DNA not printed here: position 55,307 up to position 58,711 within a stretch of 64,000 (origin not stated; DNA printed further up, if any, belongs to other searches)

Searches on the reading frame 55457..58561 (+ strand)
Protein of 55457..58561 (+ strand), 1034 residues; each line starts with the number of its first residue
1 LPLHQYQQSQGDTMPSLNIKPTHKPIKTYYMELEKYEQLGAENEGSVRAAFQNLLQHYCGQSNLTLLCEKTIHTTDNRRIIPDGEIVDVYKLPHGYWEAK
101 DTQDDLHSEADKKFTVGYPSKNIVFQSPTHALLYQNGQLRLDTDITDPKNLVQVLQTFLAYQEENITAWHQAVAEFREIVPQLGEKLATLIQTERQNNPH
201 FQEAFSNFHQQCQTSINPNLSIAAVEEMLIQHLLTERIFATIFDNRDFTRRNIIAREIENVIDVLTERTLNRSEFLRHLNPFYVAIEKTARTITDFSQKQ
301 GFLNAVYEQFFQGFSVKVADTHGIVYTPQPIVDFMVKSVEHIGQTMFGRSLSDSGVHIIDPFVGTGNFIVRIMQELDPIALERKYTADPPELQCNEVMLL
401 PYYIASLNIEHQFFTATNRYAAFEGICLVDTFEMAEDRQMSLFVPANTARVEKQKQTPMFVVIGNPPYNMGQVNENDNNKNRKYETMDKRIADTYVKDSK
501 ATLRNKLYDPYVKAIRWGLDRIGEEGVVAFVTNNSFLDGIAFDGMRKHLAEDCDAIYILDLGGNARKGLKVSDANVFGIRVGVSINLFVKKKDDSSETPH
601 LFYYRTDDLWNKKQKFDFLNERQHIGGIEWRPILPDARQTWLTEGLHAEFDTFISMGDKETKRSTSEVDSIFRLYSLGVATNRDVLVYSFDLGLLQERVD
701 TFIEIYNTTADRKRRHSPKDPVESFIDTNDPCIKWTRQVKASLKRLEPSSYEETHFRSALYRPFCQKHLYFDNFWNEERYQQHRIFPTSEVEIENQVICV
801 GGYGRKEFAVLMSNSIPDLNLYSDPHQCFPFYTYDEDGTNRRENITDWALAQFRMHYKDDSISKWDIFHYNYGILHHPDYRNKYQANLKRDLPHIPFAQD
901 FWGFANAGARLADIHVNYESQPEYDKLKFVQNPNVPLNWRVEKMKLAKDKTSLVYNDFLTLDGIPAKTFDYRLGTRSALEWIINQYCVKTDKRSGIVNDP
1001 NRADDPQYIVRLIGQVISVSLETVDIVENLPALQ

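Call 3: search_protein_families(library=pfam, proteins=[window:55457-58561:+], max_evalue=0.1)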
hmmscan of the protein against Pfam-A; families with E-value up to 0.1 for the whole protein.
window:55457-58561:+ (1034 aa): 7 families
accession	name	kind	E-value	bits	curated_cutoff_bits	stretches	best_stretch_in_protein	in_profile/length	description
PF18135.7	Type_ISP_C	-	7.5e-95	318.3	25.9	1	670-1011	1-341/342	Type ISP C-terminal specificity domain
PF22240.1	ISP_coupler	-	4.9e-18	66.2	27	1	180-295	9-123/126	Type ISP restriction-modification enzyme, coupler domain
PF02384.22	N6_Mtase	-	4.4e-10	39.8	20.4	1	302-495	5-155/311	N-6 DNA Methylase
PF07669.17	Eco57I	-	3.4e-08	34.2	25.3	1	461-563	77-167/171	Eco57I restriction-modification methylase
PF20473.4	MmeI_Mtase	-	0.002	17.8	27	1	356-543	21-209/259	MmeI, DNA-methyltransferase domain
PF01365.27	RYDR_ITPR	-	0.013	15.4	22.3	1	153-290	54-182/201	RIH domain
PF17657.6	DNA_pol3_finger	-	0.023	14.5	22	1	736-783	49-96/166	Bacterial DNA polymerase III alpha subunit finger domain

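Call 4: search_protein_families(library=padloc, proteins=[window:55457-58561:+], max_evalue=0.1)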
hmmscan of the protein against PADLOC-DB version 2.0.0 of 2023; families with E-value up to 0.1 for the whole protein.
window:55457-58561:+ (1034 aa): 20 families
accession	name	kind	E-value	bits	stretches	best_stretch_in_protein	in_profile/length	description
PDLC03597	REase_MTase_IIG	-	7.4e-236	784.2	1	165-1034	728-1639/1646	Type IIG restriction enzyme-methyltransferase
PDLC03621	REase_MTase_IIG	-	2.7e-187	622.9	1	26-1032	6-1014/1024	Type IIG restriction enzyme-methyltransferase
PDLC03051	REase_MTase_I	-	6.5e-178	591.6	1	204-1032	748-1586/1591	Type I restriction enzyme-methyltransferase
PDLC03610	REase_MTase_IIG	-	2.7e-61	205.8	2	497-980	552-1032/1096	Type IIG restriction enzyme-methyltransferase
PDLC03631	REase_MTase_IIG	-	5.4e-46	155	1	305-907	292-903/1086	Type IIG restriction enzyme-methyltransferase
PDLC04134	mad2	-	1.9e-19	67.9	2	41-375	2-312/492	mads_2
PDLC03338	MTase_II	-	3.8e-08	30.5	1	321-558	128-326/604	Type II methyltransferase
PDLC03335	MTase_II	-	4.4e-07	27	1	302-560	59-283/607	Type II methyltransferase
PDLC03021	MTase_I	-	1.3e-06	25.5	1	298-503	141-316/491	Type I methyltransferase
PDLC03313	MTase_II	-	4e-06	23.6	1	319-499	19-186/563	Type II methyltransferase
PDLC03347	MTase_II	-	4.1e-06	23.8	1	323-454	9-121/488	Type II methyltransferase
PDLC03226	MTase_II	-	5.9e-06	23.2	1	320-563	14-217/579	Type II methyltransferase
PDLC03025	MTase_I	-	9.6e-06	22.5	1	286-380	126-208/569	Type I methyltransferase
PDLC03348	MTase_II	-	1.1e-05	22.2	1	321-562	219-435/727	Type II methyltransferase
PDLC03267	MTase_II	-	0.00015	18.9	1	322-559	13-196/539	Type II methyltransferase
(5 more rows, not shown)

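Call 5: search_protein_families(library=ncbifam, proteins=[window:55457-58561:+], max_evalue=0.1)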
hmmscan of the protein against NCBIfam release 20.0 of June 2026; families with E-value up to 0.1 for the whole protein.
window:55457-58561:+ (1034 aa): 2 families
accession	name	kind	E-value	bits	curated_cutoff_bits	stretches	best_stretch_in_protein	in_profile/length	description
TIGR02987.1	met_A_Alw26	exception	2.9e-08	32.9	353.5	1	322-553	3-217/523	Alw26I/Eco31I/Esp3I family type II restriction adenine-specific DNA-methyltransferase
NF003316.0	PRK04325.1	equivalog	0.042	14.1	80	0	152-207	11-66/74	hypothetical protein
